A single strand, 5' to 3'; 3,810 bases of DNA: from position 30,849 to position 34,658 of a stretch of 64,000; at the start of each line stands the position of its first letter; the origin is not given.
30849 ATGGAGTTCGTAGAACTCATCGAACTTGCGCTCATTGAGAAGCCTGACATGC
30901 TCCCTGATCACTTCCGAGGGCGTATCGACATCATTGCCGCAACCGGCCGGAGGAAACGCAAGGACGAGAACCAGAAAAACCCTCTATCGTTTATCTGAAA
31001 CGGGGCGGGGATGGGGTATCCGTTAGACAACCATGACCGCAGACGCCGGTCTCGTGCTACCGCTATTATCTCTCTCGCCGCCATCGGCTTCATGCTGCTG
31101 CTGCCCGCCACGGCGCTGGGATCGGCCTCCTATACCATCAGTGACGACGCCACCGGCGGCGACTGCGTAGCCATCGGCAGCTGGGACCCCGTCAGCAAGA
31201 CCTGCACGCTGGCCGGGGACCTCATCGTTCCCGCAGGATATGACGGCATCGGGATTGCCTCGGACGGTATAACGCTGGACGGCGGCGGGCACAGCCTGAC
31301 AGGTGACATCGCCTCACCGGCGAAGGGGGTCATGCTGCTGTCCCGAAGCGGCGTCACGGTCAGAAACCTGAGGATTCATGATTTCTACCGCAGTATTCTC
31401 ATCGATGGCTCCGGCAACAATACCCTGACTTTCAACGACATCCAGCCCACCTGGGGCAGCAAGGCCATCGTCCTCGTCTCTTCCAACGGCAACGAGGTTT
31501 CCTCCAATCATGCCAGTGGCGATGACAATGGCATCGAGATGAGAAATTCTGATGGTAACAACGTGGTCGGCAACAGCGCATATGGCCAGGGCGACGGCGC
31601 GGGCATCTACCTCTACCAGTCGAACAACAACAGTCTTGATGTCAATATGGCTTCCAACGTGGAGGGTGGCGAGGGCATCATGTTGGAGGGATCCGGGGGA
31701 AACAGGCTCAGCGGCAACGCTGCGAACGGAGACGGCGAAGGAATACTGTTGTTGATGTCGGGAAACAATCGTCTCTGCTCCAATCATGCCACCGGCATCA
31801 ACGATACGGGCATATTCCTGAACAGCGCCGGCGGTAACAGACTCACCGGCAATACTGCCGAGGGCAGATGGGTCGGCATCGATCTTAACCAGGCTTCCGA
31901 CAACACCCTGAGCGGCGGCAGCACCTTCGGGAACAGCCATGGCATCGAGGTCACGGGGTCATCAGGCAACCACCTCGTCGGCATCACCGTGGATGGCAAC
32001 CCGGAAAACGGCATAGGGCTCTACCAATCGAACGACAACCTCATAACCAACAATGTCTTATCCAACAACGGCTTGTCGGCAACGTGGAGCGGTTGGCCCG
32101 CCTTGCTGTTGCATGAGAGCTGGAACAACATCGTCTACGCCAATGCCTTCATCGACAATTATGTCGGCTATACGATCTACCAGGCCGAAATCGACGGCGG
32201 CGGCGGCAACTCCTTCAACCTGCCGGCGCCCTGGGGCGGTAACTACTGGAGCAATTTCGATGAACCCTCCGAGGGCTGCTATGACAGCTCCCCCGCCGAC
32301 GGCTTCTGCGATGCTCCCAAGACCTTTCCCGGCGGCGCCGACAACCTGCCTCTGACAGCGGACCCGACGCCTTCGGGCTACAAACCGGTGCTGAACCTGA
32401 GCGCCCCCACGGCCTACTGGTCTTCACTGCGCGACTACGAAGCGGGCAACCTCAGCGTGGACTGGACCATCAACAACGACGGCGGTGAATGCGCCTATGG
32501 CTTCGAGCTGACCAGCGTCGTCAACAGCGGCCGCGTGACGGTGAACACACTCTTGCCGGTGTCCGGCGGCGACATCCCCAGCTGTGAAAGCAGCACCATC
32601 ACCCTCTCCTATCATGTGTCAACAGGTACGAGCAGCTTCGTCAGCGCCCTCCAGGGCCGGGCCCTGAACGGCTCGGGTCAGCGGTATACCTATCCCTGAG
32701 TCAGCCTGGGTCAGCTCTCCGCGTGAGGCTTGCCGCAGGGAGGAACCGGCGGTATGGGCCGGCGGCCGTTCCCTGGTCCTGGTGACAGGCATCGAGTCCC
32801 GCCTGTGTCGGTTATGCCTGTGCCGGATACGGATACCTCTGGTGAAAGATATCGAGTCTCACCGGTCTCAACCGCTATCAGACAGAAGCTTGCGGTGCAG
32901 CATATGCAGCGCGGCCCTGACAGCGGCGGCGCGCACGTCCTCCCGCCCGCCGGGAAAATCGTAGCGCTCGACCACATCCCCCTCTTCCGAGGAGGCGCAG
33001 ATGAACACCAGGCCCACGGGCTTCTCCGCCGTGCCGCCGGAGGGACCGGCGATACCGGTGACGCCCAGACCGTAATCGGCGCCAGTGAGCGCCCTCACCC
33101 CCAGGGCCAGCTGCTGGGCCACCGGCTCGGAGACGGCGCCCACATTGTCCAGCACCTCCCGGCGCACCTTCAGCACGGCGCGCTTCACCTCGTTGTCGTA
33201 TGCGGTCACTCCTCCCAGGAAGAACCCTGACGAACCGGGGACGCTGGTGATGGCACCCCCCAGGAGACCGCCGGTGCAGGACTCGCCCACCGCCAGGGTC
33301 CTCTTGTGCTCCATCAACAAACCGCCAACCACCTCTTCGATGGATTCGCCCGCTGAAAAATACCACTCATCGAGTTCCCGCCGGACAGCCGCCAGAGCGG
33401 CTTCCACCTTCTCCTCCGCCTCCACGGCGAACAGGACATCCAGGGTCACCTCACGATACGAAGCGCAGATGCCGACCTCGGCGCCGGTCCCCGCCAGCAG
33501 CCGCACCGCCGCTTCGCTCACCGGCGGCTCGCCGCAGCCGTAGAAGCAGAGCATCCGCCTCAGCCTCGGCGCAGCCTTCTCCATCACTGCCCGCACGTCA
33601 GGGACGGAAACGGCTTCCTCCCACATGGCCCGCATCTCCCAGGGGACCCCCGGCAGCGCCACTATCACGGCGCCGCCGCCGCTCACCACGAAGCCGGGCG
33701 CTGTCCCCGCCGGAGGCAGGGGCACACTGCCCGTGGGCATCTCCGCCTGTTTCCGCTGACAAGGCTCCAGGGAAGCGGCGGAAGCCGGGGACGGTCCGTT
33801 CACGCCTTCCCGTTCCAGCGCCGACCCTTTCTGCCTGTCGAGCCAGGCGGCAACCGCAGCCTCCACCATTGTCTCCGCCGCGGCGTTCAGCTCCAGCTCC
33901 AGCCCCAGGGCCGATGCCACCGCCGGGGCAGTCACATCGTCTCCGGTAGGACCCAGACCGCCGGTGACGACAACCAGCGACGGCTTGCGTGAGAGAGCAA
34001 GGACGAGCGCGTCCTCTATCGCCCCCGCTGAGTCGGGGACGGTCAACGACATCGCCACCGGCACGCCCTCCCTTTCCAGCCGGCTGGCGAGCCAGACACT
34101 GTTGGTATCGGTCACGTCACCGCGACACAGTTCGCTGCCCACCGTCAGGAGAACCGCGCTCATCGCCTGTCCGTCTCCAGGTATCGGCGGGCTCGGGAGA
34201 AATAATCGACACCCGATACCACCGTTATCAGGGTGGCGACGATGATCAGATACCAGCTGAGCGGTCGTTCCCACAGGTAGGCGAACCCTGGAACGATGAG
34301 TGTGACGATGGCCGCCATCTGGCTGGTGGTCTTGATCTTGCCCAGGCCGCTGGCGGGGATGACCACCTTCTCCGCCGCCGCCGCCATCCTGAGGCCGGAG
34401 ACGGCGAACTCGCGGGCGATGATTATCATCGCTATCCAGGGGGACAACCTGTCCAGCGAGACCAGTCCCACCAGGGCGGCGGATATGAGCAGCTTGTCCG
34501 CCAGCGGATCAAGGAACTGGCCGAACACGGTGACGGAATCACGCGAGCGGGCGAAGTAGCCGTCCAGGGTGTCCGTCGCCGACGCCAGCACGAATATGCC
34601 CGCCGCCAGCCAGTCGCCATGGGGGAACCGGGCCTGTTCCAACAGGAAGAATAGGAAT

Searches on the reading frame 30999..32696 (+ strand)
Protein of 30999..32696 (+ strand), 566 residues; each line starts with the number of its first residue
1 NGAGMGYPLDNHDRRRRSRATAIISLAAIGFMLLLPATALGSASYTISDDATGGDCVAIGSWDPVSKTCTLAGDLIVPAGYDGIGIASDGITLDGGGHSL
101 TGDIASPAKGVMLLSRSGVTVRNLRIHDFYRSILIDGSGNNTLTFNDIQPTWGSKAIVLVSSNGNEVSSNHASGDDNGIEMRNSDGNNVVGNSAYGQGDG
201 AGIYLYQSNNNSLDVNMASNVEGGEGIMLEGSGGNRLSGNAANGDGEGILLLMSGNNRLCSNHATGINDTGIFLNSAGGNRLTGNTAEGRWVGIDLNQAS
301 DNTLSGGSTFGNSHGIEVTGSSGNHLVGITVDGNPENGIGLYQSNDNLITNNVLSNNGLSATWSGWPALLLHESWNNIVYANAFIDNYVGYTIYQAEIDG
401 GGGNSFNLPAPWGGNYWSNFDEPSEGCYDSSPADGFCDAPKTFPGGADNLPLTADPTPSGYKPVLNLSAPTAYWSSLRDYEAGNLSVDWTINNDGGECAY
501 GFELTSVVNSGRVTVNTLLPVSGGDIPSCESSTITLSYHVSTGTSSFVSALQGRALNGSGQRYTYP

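Call 27: search_protein_families(library=pfam, proteins=[window:30999-32696:+])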
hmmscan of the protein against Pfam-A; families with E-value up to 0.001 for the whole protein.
window:30999-32696:+ (566 aa): 2 families
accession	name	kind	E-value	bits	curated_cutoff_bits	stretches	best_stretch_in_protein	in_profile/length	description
PF05048.19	NosD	-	1.2e-36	126.6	23.6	2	223-421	15-211/212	Periplasmic copper-binding protein (NosD)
PF13229.12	Beta_helix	-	1.3e-25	90.3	25.9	3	201-352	1-156/158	Right handed beta helix region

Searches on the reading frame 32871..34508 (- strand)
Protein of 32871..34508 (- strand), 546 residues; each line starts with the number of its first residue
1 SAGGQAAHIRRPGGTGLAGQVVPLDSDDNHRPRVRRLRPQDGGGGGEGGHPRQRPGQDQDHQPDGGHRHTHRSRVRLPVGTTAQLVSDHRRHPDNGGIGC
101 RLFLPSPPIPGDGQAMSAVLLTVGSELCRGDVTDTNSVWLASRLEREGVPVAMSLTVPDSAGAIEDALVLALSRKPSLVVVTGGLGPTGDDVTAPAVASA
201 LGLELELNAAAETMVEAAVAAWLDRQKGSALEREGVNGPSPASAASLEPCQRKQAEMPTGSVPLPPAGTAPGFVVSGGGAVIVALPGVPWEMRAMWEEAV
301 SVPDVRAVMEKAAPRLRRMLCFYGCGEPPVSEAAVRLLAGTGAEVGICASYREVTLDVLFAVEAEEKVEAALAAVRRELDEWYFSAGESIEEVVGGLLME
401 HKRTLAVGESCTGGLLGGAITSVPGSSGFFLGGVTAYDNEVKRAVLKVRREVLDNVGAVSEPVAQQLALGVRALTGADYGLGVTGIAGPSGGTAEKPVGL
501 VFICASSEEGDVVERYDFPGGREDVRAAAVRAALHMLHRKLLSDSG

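Call 27: search_protein_families(library=pfam, proteins=[window:32871-34508:-])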
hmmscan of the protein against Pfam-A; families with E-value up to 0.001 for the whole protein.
window:32871-34508:- (546 aa): 2 families
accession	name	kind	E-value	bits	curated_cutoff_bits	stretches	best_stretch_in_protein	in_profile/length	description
PF02464.23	CinA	-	1.3e-53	181.2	23.5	1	388-540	2-154/155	Competence-damaged protein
PF00994.29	MoCF_biosynth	-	6.4e-31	107.4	26.6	1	121-300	3-138/144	Probable molybdopterin binding domain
